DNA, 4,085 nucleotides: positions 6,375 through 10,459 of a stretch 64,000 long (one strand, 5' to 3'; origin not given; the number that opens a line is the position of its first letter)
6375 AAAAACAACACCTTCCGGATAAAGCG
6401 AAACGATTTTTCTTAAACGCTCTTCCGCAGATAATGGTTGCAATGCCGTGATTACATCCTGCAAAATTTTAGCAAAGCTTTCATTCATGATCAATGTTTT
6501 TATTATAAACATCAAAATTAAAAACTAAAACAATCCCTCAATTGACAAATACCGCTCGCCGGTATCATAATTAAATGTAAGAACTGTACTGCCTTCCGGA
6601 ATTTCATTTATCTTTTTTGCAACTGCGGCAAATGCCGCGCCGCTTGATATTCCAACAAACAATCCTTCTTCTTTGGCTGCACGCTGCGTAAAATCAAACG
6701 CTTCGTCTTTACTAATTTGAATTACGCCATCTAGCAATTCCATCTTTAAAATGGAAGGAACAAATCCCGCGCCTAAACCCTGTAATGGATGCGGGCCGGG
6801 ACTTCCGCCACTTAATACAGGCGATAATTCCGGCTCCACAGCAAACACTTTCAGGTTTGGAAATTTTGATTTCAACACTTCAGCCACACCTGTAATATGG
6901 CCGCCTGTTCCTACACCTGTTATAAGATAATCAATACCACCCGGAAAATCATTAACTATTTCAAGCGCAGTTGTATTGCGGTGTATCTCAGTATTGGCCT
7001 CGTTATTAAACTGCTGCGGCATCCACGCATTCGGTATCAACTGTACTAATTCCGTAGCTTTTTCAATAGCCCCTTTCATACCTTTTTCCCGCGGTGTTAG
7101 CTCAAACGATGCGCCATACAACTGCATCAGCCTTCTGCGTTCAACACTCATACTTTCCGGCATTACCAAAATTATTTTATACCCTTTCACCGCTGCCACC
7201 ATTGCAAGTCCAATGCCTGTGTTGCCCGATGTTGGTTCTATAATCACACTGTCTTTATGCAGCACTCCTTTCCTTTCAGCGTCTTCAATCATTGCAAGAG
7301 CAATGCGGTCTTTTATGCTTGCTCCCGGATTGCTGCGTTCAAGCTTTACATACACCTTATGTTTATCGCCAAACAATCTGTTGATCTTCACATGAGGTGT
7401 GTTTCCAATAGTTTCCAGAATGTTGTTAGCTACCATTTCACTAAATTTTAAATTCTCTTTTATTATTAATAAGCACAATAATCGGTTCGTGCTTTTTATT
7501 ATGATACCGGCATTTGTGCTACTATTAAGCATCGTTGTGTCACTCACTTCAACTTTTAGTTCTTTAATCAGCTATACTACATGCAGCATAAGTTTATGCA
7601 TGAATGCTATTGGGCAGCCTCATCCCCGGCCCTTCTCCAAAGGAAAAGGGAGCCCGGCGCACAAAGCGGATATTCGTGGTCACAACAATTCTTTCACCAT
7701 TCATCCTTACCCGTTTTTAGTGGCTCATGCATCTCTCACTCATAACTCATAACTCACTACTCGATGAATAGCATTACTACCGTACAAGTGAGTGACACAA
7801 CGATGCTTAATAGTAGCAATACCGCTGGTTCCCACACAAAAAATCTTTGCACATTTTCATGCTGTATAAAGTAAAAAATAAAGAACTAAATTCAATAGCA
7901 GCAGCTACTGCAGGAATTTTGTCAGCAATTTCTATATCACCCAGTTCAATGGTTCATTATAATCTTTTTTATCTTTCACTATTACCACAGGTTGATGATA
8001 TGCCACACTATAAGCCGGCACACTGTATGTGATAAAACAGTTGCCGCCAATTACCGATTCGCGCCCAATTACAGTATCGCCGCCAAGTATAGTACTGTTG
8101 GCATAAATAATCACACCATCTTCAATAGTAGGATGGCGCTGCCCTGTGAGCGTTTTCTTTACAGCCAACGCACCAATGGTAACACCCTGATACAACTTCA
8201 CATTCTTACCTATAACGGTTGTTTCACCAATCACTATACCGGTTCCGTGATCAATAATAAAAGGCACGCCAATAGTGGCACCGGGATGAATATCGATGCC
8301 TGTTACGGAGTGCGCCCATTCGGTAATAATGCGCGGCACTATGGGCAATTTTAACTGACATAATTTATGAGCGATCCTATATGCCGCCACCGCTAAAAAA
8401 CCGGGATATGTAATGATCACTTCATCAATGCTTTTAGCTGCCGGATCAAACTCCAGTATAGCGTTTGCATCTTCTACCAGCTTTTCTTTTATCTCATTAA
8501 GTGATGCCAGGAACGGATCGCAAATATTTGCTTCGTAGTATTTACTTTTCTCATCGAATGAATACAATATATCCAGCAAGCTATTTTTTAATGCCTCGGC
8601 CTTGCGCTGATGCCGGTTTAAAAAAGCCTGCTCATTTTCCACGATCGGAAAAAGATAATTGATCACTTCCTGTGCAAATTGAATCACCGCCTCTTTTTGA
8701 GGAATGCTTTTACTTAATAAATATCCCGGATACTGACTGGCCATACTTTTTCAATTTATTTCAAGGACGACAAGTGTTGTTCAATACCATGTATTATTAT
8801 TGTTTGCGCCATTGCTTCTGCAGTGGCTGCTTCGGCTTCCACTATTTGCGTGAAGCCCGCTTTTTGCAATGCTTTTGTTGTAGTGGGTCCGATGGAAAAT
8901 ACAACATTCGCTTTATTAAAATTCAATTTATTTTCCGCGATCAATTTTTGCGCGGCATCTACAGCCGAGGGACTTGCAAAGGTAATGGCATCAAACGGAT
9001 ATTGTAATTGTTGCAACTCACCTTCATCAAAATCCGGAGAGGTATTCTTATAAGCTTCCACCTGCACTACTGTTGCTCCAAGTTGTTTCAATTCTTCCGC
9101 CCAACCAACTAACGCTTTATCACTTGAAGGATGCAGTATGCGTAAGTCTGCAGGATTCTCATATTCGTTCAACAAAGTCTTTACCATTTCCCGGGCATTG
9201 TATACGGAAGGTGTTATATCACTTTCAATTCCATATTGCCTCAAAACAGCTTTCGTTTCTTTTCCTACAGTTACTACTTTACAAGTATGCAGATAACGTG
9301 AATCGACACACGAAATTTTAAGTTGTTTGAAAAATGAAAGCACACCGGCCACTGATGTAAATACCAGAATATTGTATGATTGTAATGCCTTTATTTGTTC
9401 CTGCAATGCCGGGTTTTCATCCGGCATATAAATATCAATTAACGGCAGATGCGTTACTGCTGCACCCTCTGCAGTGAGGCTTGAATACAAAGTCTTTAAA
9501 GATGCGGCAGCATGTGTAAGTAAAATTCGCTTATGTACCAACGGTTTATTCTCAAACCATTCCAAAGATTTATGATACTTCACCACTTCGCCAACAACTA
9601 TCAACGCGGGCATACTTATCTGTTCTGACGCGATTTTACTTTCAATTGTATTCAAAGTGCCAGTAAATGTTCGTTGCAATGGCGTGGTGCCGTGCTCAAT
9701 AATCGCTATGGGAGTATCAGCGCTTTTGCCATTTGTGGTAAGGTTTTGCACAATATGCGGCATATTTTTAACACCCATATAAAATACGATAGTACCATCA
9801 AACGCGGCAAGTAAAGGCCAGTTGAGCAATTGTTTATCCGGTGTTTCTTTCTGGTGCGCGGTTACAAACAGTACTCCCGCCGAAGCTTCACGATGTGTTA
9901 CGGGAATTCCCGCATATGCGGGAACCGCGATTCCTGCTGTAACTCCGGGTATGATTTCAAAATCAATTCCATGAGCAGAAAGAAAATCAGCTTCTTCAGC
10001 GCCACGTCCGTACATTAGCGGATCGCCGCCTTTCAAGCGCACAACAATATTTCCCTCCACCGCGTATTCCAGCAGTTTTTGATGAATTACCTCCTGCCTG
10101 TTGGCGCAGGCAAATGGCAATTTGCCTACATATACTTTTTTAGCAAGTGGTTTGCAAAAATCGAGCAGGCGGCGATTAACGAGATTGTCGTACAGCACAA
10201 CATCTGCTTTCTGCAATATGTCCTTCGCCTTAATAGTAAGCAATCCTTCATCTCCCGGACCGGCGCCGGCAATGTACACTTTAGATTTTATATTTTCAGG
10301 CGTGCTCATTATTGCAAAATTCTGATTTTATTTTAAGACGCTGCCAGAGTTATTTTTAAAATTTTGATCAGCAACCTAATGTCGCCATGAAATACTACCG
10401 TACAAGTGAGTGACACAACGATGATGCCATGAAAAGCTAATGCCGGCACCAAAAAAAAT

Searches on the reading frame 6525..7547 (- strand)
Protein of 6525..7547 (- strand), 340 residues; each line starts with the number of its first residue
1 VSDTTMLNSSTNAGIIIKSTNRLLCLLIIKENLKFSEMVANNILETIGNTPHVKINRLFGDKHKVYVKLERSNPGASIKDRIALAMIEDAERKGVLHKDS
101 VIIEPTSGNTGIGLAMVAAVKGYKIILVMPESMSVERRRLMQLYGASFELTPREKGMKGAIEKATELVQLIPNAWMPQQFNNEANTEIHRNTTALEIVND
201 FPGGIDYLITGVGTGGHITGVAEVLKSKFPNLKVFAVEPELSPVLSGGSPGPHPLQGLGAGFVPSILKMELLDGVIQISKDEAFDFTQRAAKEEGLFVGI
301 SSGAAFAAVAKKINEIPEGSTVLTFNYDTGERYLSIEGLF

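Call 67: search_protein_families(library=pfam, proteins=[window:6525-7547:-], max_evalue=0.00001)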
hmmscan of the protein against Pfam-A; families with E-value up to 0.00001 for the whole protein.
window:6525-7547:- (340 aa): 1 family
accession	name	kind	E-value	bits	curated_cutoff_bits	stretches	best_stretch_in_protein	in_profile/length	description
PF00291.31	PALP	-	1.9e-72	244.5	35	1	44-325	2-292/295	Pyridoxal-phosphate dependent enzyme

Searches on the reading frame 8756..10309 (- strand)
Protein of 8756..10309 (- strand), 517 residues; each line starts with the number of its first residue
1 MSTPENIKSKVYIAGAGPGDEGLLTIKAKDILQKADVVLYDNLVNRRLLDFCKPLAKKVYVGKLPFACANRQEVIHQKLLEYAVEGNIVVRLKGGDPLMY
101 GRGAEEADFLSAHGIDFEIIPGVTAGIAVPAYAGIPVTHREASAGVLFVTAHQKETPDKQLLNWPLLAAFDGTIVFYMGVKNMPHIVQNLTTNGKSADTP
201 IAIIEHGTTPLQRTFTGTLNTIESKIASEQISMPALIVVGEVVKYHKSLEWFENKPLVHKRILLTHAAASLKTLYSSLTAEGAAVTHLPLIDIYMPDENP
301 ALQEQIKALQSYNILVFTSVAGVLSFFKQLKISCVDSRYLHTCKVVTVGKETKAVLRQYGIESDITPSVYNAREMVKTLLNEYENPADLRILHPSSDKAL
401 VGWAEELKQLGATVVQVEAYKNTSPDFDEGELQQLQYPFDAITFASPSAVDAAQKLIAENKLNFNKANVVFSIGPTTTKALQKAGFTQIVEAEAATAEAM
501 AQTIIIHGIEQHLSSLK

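Call 67: search_protein_families(library=pfam, proteins=[window:8756-10309:-], max_evalue=0.00001)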
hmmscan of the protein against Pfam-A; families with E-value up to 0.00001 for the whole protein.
window:8756-10309:- (517 aa): 2 families
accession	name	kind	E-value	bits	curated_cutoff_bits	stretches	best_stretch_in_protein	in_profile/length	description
PF00590.25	TP_methylase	-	4.8e-48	164.4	27.8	1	10-222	1-211/212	Tetrapyrrole (Corrin/Porphyrin) Methylases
PF02602.20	HEM4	-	2.6e-47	161.3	27.5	1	277-501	6-230/231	Uroporphyrinogen-III synthase HemD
